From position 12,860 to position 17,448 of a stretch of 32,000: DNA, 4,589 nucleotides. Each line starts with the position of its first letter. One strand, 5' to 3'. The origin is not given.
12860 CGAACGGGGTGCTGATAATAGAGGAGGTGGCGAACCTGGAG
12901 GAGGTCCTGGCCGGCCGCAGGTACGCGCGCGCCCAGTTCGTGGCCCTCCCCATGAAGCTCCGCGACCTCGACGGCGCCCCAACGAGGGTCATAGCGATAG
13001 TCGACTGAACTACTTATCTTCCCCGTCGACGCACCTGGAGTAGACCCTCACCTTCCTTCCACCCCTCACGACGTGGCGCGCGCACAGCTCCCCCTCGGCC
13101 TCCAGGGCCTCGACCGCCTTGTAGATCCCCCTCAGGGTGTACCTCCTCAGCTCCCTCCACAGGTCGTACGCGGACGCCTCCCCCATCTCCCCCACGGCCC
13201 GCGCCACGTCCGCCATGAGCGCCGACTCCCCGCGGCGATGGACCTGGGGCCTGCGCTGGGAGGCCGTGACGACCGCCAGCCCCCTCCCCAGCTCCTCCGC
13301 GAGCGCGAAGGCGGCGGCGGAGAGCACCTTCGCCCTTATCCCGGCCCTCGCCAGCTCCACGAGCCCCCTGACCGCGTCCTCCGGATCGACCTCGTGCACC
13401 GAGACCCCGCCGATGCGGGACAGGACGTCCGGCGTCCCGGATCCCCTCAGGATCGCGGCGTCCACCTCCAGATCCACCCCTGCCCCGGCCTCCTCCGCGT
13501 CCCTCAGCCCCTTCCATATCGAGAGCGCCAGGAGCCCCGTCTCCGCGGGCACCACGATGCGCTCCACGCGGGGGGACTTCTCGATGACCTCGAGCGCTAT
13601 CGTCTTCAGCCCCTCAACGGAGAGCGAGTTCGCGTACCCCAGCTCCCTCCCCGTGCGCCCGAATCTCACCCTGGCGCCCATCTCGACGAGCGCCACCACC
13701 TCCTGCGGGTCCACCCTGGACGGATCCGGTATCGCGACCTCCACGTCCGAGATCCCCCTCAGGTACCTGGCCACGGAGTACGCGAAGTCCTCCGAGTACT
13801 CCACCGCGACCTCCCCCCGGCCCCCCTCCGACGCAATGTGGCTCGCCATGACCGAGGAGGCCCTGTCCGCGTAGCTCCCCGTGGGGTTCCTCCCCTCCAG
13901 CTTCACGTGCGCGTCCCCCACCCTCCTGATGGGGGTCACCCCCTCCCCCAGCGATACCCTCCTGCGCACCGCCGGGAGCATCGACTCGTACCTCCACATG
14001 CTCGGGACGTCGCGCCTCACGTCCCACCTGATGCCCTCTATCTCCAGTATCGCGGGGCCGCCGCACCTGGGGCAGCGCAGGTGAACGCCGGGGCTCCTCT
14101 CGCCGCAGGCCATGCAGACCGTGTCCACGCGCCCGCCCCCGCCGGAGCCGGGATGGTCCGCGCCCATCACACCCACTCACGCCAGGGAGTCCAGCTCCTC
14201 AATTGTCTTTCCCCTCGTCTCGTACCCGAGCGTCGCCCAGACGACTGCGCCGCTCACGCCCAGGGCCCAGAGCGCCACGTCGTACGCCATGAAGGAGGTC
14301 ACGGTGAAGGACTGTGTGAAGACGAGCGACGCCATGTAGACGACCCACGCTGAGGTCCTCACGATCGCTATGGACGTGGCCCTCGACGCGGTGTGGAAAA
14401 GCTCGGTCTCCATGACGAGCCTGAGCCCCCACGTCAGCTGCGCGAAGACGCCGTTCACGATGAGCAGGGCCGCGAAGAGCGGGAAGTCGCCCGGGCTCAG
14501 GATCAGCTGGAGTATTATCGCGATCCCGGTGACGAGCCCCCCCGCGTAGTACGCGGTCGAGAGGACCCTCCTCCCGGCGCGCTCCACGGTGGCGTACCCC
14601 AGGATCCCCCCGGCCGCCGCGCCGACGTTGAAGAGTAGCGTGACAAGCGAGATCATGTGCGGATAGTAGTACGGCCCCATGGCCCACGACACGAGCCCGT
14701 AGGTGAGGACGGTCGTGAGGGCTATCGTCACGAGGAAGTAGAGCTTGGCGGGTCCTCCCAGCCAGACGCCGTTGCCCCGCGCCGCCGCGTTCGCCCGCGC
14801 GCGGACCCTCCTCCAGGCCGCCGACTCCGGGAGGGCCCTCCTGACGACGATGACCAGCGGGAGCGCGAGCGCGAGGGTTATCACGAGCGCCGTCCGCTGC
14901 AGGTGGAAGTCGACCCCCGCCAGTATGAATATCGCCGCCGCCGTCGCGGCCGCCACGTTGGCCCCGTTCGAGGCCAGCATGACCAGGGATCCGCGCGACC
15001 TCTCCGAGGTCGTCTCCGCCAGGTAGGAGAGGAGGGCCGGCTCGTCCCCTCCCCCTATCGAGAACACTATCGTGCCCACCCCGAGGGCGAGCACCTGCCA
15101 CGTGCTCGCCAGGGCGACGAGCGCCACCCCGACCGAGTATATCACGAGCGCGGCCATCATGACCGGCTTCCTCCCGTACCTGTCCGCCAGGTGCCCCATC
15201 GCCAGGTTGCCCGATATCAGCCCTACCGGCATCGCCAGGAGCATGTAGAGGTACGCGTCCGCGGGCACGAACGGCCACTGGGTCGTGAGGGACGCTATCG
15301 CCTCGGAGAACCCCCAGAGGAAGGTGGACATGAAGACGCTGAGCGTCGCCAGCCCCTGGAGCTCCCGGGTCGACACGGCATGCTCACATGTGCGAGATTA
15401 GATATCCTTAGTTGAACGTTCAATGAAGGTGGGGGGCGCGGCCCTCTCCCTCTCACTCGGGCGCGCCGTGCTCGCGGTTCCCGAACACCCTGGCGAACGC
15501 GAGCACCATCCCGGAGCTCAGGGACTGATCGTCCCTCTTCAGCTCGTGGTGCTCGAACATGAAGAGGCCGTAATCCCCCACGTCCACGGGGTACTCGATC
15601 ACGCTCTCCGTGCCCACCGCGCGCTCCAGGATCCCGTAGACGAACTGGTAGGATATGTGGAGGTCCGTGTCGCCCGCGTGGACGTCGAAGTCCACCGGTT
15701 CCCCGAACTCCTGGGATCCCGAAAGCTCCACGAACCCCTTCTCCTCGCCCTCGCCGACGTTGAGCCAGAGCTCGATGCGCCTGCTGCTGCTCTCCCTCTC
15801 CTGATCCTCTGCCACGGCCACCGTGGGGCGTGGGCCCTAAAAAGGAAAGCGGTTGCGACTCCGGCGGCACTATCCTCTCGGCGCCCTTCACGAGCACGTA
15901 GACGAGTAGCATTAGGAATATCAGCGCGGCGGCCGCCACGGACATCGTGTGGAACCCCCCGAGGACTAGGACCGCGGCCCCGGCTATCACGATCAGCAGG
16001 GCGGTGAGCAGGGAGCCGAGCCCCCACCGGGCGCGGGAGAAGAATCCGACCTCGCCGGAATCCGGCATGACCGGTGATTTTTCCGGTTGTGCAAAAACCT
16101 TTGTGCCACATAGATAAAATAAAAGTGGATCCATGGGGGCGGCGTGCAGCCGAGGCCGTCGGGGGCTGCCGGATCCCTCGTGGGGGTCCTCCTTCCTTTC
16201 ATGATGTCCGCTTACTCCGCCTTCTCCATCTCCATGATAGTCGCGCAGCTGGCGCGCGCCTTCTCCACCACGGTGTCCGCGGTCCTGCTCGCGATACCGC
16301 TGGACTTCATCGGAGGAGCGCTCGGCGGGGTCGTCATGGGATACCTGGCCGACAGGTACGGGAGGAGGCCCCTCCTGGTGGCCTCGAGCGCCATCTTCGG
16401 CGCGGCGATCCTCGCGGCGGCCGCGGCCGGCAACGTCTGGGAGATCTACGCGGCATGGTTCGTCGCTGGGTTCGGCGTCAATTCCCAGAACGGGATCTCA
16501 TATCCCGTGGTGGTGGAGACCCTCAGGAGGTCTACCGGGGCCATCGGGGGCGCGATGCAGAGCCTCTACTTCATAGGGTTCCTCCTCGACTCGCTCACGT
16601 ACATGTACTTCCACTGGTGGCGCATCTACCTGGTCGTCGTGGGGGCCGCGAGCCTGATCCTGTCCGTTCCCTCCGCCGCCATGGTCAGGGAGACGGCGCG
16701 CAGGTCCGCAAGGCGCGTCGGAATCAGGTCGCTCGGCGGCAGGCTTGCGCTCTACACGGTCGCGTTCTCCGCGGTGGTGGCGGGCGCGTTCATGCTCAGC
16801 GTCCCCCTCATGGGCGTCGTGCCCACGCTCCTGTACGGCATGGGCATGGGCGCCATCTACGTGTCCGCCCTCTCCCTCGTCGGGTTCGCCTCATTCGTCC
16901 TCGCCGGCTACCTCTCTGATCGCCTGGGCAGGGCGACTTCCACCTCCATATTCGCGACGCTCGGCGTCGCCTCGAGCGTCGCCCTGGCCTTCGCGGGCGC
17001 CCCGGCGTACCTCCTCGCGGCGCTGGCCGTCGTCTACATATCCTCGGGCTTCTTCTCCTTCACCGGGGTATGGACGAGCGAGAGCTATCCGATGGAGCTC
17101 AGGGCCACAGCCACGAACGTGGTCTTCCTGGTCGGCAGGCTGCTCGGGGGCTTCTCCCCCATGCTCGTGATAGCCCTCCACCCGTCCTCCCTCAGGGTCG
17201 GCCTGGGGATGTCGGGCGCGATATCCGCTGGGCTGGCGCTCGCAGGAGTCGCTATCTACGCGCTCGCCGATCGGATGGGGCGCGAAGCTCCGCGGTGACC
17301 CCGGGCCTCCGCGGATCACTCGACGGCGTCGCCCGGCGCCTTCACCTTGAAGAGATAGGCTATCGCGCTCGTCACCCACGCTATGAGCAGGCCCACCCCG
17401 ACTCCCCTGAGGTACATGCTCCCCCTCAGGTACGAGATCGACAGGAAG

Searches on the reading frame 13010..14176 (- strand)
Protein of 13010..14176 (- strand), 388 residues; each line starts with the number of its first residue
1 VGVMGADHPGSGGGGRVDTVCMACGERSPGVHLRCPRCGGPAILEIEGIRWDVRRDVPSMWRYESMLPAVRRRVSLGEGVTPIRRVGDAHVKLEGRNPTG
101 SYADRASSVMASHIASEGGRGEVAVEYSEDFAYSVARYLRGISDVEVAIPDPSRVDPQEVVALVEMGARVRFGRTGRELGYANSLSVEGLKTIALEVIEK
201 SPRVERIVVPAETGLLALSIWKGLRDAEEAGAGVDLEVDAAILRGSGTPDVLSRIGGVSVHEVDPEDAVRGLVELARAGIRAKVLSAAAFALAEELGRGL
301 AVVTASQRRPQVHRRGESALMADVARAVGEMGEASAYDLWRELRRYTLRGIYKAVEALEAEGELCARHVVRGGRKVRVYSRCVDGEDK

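Call 23: search_protein_families(library=pfam, proteins=[window:13010-14176:-], max_evalue=0.001)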
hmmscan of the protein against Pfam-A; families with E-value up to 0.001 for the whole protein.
window:13010-14176:- (388 aa): 1 family
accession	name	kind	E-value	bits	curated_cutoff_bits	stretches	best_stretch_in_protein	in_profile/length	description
PF00291.31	PALP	-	1.4e-20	74.3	35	1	74-299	1-286/295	Pyridoxal-phosphate dependent enzyme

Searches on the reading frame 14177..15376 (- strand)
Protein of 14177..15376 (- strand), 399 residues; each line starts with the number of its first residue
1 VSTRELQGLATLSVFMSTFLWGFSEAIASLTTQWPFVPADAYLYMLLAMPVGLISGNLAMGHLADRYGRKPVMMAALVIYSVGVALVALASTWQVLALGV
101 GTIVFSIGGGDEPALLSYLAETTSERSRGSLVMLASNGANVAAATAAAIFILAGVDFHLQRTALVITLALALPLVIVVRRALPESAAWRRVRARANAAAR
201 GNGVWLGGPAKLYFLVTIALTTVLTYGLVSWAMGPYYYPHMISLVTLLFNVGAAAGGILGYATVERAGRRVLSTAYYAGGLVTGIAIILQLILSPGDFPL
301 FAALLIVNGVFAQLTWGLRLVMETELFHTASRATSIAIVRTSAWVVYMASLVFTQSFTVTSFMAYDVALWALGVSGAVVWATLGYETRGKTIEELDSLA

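Call 23: search_protein_families(library=pfam, proteins=[window:14177-15376:-], max_evalue=0.001)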
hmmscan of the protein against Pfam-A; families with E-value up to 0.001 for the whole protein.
window:14177-15376:- (399 aa): 2 families
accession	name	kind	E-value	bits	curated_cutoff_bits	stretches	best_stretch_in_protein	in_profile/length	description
PF00083.30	Sugar_tr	-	8.6e-18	64.9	22.3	2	45-200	51-209/452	Sugar (and other) transporter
PF07690.21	MFS_1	-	7.1e-14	51.9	33.4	1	29-232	22-225/347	Major Facilitator Superfamily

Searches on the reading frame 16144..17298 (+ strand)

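Call 23: search_protein_families(library=pfam, proteins=[window:16144-17298:+], max_evalue=0.001)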
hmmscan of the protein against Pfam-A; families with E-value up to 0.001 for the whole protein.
window:16144-17298:+ (384 aa): 2 families
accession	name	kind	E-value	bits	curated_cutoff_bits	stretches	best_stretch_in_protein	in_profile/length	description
PF07690.21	MFS_1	-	2e-22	80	33.4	1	20-339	6-347/347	Major Facilitator Superfamily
PF00083.30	Sugar_tr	-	3.4e-06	26.6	22.3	1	46-154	49-159/452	Sugar (and other) transporter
